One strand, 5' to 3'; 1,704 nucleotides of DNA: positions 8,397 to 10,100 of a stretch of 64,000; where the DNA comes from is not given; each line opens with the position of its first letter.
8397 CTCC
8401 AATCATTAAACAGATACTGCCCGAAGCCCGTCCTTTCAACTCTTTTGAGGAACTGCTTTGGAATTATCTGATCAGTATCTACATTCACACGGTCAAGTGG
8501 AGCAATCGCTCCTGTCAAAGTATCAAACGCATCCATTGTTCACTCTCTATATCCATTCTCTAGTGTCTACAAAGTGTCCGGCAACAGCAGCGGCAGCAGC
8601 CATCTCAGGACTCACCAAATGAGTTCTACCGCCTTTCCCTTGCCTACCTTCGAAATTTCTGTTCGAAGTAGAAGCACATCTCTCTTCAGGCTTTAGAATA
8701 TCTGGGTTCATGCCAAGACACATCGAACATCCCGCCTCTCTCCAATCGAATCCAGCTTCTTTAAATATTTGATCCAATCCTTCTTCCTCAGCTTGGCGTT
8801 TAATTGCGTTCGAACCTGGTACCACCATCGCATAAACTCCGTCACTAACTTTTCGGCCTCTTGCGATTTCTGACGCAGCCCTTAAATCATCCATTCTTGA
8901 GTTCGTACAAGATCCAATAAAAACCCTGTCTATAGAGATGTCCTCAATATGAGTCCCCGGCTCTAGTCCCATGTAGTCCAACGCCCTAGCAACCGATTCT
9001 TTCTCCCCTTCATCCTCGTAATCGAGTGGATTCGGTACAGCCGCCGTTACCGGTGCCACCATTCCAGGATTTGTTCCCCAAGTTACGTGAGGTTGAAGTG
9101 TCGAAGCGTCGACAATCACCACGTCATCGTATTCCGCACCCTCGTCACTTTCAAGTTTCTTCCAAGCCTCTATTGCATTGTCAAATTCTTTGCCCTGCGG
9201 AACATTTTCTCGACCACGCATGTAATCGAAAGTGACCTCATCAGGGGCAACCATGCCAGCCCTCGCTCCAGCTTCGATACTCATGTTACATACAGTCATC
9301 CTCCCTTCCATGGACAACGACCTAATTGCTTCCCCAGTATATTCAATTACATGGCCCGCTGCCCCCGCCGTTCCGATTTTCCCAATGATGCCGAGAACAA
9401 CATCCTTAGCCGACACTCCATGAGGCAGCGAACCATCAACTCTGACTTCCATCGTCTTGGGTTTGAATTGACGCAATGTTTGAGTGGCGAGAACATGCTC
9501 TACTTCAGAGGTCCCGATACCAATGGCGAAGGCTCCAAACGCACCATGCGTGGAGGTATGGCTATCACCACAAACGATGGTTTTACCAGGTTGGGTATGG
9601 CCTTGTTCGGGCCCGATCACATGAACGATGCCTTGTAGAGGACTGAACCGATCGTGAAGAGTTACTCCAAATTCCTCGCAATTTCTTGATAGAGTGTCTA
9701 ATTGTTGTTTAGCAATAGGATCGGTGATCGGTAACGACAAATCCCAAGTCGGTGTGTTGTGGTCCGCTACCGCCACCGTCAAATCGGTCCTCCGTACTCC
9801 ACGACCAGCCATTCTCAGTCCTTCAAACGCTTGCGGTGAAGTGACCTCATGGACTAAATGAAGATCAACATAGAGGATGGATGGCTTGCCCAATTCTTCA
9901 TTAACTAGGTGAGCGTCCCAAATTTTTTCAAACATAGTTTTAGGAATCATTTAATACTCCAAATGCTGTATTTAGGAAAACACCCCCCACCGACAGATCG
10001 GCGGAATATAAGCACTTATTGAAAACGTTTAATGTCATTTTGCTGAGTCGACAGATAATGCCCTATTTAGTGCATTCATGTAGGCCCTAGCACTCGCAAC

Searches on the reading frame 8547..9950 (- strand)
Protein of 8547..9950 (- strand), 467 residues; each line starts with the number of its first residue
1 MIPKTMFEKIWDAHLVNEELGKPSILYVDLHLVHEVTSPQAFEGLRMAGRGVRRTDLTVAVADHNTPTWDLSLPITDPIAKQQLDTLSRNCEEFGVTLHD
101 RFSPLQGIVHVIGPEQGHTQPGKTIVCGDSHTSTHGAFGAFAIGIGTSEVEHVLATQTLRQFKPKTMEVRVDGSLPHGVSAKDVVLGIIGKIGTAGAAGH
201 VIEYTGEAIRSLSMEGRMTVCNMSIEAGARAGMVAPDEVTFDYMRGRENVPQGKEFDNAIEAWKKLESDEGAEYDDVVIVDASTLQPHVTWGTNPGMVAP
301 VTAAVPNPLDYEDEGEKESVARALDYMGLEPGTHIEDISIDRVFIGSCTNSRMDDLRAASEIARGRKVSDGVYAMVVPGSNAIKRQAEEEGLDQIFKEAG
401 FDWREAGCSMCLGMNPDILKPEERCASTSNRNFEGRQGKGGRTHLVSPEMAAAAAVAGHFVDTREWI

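Call 10: search_protein_families(library=ncbifam, proteins=[window:8547-9950:-], max_evalue=0.00001)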
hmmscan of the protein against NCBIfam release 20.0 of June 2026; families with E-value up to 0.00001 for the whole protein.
window:8547-9950:- (467 aa): 19 families
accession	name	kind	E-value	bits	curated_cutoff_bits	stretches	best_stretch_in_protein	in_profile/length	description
NF004016.0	PRK05478.1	subfamily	4.1e-239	793.8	510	1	2-466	2-466/468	3-isopropylmalate dehydratase large subunit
TIGR00170.1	leuC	equivalog_domain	7.2e-232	770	560.25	1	3-465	2-465/466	3-isopropylmalate dehydratase large subunit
NF009116.0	PRK12466.1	subfamily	9.3e-218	723.5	531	1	2-465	3-467/472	3-isopropylmalate dehydratase large subunit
NF001614.1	PRK00402.1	subfamily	1.3e-111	373.2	385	2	4-307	1-288/415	aconitase/3-isopropylmalate dehydratase large subunit family protein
TIGR01343.1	hacA_fam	subfamily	1.9e-103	346.2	385.7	2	7-302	3-280/412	homoaconitate hydratase family protein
TIGR02086.1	IPMI_arch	subfamily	4.8e-90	302.2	410.15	2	5-302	2-278/411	3-isopropylmalate dehydratase/homoaconitate hydratase family large subunit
NF005558.0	PRK07229.1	equivalog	2.1e-82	277.7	612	1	3-466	2-415/647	aconitate hydratase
TIGR02083.1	LEU2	equivalog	5.9e-82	275.8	610.65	2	5-296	2-277/419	3-isopropylmalate dehydratase large subunit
NF040615.1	HacA_Meth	equivalog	8.9e-82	275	550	2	26-305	24-290/419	homoaconitase large subunit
TIGR01342.1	acon_putative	hypoth_equivalog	1.4e-64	218.4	719.15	2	5-302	1-279/655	putative aconitate hydratase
TIGR01340.1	aconitase_mito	equivalog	3.7e-49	167.7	825.35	1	76-459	106-471/745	aconitate hydratase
TIGR00139.1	h_aconitase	equivalog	1.2e-46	159.4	529.9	2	88-294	81-304/709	homoaconitase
NF006757.0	PRK09277.1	subfamily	5.9e-38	130.1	686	1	117-459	198-557/888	aconitate hydratase AcnA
NF009520.0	PRK12881.1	subfamily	3.2e-37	127.7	905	1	120-459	202-558/893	aconitate hydratase AcnA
TIGR01341.1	aconitase_1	equivalog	8.9e-33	113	945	1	123-459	189-548/876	aconitate hydratase AcnA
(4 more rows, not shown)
